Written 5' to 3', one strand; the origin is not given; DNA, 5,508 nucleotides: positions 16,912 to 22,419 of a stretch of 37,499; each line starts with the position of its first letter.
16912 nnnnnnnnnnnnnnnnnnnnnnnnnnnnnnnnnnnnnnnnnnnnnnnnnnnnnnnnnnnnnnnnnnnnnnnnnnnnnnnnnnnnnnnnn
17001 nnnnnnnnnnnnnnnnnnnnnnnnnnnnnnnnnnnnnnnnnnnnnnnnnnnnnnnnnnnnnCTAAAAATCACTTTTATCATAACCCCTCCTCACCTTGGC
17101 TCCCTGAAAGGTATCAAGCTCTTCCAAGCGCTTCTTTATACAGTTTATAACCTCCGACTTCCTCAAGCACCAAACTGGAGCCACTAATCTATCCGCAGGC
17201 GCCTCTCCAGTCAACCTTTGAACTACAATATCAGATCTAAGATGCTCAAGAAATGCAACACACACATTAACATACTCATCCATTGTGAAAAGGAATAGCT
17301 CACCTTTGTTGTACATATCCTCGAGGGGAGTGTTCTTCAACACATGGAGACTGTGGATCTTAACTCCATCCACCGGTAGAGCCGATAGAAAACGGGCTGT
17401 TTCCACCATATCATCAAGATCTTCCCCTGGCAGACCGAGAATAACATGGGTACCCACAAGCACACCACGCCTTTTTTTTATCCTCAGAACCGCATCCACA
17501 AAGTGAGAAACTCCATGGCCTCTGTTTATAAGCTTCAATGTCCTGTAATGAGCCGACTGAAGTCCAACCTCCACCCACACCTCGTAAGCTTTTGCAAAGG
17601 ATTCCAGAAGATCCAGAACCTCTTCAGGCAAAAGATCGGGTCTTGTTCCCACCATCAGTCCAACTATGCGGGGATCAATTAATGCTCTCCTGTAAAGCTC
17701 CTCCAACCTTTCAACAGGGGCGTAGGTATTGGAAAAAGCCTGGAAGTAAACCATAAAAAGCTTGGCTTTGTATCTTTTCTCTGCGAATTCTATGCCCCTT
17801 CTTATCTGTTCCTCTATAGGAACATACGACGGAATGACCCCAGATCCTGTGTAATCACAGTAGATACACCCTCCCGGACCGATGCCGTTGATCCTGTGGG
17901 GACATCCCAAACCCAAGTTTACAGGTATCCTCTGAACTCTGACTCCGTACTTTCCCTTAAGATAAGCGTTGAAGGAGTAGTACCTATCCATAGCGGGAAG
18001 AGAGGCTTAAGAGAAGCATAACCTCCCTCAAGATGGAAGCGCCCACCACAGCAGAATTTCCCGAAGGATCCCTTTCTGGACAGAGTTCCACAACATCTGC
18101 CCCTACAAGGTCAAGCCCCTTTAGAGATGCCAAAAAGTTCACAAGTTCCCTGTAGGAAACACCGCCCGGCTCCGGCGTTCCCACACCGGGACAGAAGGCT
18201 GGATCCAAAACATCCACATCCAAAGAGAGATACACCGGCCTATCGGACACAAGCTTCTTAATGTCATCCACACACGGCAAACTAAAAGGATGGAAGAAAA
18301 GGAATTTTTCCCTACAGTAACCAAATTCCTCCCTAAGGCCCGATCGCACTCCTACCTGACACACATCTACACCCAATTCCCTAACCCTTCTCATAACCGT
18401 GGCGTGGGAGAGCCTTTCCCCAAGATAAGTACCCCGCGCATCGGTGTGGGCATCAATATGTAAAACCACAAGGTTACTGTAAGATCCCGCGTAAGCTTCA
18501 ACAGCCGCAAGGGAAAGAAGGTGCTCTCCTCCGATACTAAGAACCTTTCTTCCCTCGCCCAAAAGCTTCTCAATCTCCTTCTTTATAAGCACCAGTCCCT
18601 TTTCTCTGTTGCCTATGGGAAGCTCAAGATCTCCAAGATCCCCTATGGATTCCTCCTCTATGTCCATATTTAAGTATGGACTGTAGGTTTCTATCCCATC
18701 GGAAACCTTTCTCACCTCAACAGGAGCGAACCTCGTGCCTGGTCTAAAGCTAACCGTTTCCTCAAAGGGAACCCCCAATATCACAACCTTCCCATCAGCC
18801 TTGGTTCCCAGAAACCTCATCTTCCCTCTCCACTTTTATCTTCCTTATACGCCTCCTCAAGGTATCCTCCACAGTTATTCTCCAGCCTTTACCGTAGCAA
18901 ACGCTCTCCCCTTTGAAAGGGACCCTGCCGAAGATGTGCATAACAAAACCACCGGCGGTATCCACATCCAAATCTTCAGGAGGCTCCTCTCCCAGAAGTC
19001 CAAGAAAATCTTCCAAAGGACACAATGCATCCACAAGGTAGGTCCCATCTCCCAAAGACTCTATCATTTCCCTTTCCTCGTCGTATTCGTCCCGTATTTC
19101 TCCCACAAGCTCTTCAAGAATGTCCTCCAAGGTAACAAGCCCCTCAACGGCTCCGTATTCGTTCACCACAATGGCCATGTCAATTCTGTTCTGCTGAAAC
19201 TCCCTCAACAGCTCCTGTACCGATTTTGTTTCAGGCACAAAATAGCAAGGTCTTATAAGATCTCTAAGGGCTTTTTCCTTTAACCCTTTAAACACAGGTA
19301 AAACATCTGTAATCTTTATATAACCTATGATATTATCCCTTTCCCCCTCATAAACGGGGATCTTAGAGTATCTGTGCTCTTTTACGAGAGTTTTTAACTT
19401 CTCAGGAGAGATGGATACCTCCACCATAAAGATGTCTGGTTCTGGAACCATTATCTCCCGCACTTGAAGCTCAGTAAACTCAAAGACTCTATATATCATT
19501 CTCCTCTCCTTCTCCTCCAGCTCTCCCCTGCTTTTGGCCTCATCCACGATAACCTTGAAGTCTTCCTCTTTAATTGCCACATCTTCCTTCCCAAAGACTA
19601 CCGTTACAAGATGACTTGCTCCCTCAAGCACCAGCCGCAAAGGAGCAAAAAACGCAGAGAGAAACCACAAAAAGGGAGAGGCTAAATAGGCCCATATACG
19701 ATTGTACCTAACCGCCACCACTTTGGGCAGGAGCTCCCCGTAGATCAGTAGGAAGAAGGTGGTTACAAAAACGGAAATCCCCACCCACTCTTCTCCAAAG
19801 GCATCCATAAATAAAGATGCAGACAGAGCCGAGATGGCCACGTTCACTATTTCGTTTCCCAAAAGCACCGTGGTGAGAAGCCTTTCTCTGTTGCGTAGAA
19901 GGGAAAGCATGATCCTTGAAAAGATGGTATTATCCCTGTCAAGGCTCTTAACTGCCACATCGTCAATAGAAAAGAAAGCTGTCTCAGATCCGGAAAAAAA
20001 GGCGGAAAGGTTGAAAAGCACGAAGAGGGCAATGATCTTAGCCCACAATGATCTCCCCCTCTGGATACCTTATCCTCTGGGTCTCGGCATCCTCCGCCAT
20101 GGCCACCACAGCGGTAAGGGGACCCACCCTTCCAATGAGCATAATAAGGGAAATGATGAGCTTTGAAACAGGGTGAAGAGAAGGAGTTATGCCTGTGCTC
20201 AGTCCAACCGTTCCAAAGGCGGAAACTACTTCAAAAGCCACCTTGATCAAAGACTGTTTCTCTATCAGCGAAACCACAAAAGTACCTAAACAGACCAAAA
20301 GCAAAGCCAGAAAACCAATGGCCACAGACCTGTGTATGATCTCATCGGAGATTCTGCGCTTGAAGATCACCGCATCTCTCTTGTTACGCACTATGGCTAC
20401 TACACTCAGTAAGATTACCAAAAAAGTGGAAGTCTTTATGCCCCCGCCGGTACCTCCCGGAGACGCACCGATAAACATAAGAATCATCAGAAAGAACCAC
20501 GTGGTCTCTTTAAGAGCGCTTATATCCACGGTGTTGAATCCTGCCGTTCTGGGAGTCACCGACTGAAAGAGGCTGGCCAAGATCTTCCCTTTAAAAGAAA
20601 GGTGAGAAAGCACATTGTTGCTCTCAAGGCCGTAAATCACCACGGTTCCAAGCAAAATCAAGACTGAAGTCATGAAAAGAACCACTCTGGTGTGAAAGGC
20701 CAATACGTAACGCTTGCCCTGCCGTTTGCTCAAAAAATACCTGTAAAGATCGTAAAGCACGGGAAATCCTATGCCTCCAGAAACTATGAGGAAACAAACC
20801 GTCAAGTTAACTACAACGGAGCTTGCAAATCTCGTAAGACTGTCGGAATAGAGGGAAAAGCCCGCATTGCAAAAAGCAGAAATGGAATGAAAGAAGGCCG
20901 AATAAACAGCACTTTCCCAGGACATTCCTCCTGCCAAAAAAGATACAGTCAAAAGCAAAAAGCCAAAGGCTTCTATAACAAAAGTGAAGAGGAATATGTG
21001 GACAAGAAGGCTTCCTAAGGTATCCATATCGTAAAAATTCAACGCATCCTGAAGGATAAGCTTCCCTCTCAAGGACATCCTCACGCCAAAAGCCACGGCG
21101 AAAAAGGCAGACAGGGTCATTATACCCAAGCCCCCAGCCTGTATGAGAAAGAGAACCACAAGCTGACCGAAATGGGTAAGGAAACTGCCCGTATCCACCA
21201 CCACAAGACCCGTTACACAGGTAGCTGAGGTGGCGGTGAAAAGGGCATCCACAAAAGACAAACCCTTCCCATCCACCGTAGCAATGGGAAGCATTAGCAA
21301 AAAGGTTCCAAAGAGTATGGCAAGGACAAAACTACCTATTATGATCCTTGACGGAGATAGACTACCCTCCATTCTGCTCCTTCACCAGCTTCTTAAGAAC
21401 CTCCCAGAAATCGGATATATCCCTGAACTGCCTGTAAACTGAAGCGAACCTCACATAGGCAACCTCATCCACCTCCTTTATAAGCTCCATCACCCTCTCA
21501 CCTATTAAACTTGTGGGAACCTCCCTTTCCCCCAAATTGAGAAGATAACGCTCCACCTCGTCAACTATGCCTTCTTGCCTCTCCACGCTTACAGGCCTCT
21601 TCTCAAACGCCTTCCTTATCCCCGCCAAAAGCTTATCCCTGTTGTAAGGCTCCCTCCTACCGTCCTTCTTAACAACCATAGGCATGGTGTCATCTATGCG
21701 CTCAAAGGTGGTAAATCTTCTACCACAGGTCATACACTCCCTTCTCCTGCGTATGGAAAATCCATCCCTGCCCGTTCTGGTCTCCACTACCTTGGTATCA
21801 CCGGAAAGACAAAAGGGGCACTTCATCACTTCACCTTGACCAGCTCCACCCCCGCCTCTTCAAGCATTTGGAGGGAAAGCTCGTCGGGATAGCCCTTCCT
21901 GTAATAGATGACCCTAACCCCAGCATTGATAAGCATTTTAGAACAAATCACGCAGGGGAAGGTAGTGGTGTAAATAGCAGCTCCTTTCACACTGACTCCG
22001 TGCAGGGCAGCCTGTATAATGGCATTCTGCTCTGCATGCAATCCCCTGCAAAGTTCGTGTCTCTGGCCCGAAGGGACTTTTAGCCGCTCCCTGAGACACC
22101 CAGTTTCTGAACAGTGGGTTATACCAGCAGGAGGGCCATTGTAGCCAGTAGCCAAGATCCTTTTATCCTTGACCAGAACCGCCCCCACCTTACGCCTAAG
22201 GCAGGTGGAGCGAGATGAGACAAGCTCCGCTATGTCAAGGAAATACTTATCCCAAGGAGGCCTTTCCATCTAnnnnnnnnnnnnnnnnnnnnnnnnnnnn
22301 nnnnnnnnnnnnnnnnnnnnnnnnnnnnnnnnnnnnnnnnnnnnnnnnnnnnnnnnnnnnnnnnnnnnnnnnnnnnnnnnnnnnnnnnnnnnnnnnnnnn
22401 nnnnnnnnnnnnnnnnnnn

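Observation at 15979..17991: TtuA-type tRNA thiolase with an overlapping ThiS-like carrier ending in -RG, and a TIGR01212 radical SAM gene directly upstream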

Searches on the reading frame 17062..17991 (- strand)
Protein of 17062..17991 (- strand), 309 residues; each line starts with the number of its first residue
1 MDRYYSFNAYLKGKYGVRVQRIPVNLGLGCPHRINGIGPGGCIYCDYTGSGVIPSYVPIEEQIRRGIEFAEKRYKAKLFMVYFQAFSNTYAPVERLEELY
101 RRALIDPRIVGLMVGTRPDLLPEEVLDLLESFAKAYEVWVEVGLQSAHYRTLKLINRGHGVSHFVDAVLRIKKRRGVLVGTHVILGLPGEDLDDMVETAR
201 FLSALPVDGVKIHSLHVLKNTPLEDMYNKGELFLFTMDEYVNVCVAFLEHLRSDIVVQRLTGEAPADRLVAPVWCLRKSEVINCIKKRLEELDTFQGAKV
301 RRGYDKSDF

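Call 3: search_protein_families(library=pfam, proteins=[window:17062-17991:-], max_evalue=0.1)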
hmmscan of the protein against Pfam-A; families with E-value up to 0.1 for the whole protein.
window:17062-17991:- (309 aa): 2 families
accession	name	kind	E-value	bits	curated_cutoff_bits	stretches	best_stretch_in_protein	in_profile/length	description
PF16199.10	Radical_SAM_C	-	1.7e-31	108.6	31.9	1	207-291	1-85/85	Radical_SAM C-terminal domain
PF04055.27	Radical_SAM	-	1.8e-18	67.7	29.5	1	28-202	5-166/166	Radical SAM superfamily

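Call 4: search_protein_families(library=ncbifam, proteins=[window:17062-17991:-], max_evalue=0.1)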
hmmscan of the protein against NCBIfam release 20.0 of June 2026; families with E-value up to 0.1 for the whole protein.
window:17062-17991:- (309 aa): 30 families (the best 25 are shown)
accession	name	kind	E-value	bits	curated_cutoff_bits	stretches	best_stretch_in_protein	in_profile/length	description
TIGR01212.1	TIGR01212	equivalog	2.4e-107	358.6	180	1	3-300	1-300/302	tRNA modification radical SAM protein MnmL/YtqA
TIGR01211.1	ELP3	subfamily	8.4e-22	77.3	350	1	71-292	150-371/522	tRNA uridine(34) 5-carboxymethylaminomethyl modification radical SAM/GNAT enzyme Elp3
TIGR04013.1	B12_SAM_MJ_1487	hypoth_equivalog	1e-15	57.5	251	1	116-226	247-356/382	TIGR04013 family B12-binding domain/radical SAM domain-containing protein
TIGR04014.1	B12_SAM_MJ_0865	equivalog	6e-10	38.5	360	1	117-226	252-357/434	methyl-coenzyme M reductase glutamine C-methyltransferase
TIGR03994.1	rSAM_HemZ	equivalog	1.2e-09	37.8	321.4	1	39-229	95-290/401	coproporphyrinogen dehydrogenase HemZ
NF006065.0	PRK08207.2-4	equivalog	1.6e-09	37.3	922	1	75-229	222-380/484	coproporphyrinogen III oxidase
TIGR00089.1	TIGR00089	subfamily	3.6e-09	35.9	251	1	117-222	230-335/429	MiaB/RimO family radical SAM methylthiotransferase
NF006060.0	PRK08207.1-3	equivalog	1.4e-08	34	653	1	39-231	160-361/477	coproporphyrinogen III oxidase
NF006066.0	PRK08207.2-5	equivalog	3e-08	32.7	1117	1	116-219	288-388/518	coproporphyrinogen III oxidase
NF006064.0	PRK08207.2-2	equivalog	1.8e-07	30.5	504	1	119-223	246-346/465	coproporphyrinogen III oxidase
TIGR01579.1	MiaB-like-C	equivalog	5.3e-07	29.2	357.05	1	121-216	234-329/416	tRNA (N(6)-L-threonylcarbamoyladenosine(37)-C(2))-methylthiotransferase MtaB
TIGR04107.1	rSAM_HutW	equivalog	5.5e-06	25.5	400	1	141-233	156-248/419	heme anaerobic degradation radical SAM methyltransferase ChuW/HutW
TIGR01125.1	TIGR01125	equivalog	6.4e-06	25.5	356.95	1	117-216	228-327/432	30S ribosomal protein S12 methylthiotransferase RimO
NF006062.0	PRK08207.1-5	equivalog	1.6e-05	23.9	1007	1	116-238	247-367/476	coproporphyrinogen III oxidase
TIGR01578.1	MiaB-like-B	hypoth_equivalog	2.9e-05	23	314.7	1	110-214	218-321/421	tRNA (N(6)-L-threonylcarbamoyladenosine(37)-C(2))-methylthiotransferase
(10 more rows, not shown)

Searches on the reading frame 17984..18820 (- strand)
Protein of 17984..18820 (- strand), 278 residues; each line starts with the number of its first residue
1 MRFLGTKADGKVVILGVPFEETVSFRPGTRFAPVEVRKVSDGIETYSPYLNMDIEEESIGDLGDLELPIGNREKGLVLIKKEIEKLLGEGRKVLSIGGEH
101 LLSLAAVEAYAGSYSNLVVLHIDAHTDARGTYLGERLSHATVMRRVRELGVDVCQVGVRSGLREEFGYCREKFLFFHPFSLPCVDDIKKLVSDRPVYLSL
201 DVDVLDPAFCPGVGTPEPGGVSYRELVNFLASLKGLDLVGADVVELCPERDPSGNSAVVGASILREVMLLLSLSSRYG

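Call 3: search_protein_families(library=pfam, proteins=[window:17984-18820:-], max_evalue=0.1)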
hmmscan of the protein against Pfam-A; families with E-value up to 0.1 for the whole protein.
window:17984-18820:- (278 aa): 1 family
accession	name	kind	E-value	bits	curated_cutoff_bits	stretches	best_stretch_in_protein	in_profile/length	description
PF00491.26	Arginase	-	5.4e-71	239.8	22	1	11-269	2-279/280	Arginase family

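Call 4: search_protein_families(library=ncbifam, proteins=[window:17984-18820:-], max_evalue=0.1)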
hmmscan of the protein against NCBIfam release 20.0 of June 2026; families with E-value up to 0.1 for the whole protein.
window:17984-18820:- (278 aa): 5 families
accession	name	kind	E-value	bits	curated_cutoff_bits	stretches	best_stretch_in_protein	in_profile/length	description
TIGR01230.1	agmatinase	equivalog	2.7e-79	266.7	174.3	1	6-269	9-274/275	agmatinase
NF002564.0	PRK02190.1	subfamily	5e-58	196.7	302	1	7-271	30-301/307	agmatinase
TIGR01227.1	hutG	equivalog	1e-25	90.6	229.15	1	8-267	33-305/307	formimidoylglutamase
TIGR01229.1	rocF_arginase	equivalog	7.9e-22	78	227.6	2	188-255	212-280/300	arginase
NF010347.0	PRK13775.1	equivalog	0.0019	17.5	381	1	191-264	246-320/331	formimidoylglutamase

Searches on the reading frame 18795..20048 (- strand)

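Call 15: search_protein_families(library=pfam, proteins=[window:18795-20048:-], max_evalue=0.00001)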
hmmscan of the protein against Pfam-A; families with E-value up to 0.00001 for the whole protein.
window:18795-20048:- (417 aa): 3 families
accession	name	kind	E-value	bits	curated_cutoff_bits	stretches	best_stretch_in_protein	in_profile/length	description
PF01595.25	CNNM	-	7.3e-42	143.5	28.4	1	7-181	2-181/181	Cyclin M transmembrane N-terminal domain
PF03471.22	CorC_HlyC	-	2.9e-17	62.9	27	1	331-409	2-80/81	Transporter associated domain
PF00571.33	CBS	-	2.9e-16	60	24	1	263-315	3-56/57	CBS domain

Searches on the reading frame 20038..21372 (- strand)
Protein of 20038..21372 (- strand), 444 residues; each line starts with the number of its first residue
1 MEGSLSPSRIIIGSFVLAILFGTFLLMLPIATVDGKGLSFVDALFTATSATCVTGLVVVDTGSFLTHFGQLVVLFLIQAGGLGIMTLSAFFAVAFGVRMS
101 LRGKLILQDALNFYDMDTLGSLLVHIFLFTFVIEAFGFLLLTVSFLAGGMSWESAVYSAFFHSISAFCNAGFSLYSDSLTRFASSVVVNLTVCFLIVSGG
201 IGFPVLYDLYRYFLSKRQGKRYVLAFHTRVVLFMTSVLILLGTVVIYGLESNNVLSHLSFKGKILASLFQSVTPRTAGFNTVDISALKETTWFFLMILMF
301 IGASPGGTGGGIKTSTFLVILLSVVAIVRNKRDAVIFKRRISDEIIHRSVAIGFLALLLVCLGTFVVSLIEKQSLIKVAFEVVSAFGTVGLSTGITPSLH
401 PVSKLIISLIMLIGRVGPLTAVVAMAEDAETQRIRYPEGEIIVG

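Call 15: search_protein_families(library=pfam, proteins=[window:20038-21372:-], max_evalue=0.00001)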
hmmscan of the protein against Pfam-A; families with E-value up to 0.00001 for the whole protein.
window:20038-21372:- (444 aa): 1 family
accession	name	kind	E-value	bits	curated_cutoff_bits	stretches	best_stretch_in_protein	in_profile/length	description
PF02386.22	TrkH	-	1.3e-66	225.5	27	1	16-426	44-491/502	Cation transport protein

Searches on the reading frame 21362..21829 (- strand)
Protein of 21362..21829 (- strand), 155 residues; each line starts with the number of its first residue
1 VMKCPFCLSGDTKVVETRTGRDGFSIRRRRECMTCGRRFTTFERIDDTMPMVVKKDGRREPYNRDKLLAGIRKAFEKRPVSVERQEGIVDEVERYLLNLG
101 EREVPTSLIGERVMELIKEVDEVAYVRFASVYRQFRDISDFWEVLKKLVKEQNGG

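Call 15: search_protein_families(library=pfam, proteins=[window:21362-21829:-], max_evalue=0.00001)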
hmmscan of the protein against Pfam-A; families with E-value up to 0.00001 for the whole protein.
window:21362-21829:- (155 aa): 2 families
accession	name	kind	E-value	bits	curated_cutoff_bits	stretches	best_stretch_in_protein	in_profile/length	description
PF03477.21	ATP-cone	-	1.9e-22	80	25.8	1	51-137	2-87/88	ATP cone domain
PF22811.2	Zn_ribbon_NrdR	-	5.7e-19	68.2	27.2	1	2-43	1-42/42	Transcriptional repressor NrdR-like, N-terminal domain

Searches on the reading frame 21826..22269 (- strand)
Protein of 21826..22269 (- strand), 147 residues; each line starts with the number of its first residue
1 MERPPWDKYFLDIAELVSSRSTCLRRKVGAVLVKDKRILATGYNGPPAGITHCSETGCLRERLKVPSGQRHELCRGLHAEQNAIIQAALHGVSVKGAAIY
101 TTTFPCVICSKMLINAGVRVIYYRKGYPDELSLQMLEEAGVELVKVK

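Call 15: search_protein_families(library=pfam, proteins=[window:21826-22269:-], max_evalue=0.00001)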
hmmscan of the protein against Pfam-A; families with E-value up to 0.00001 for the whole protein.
window:21826-22269:- (147 aa): 2 families
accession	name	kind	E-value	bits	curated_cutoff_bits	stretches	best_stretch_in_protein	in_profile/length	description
PF00383.29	dCMP_cyt_deam_1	-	5.6e-24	84.4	25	1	6-123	3-100/102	Cytidine and deoxycytidylate deaminase zinc-binding region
PF14437.12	MafB19-deam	-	1e-16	61.6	27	1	6-129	3-105/142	MafB19-like deaminase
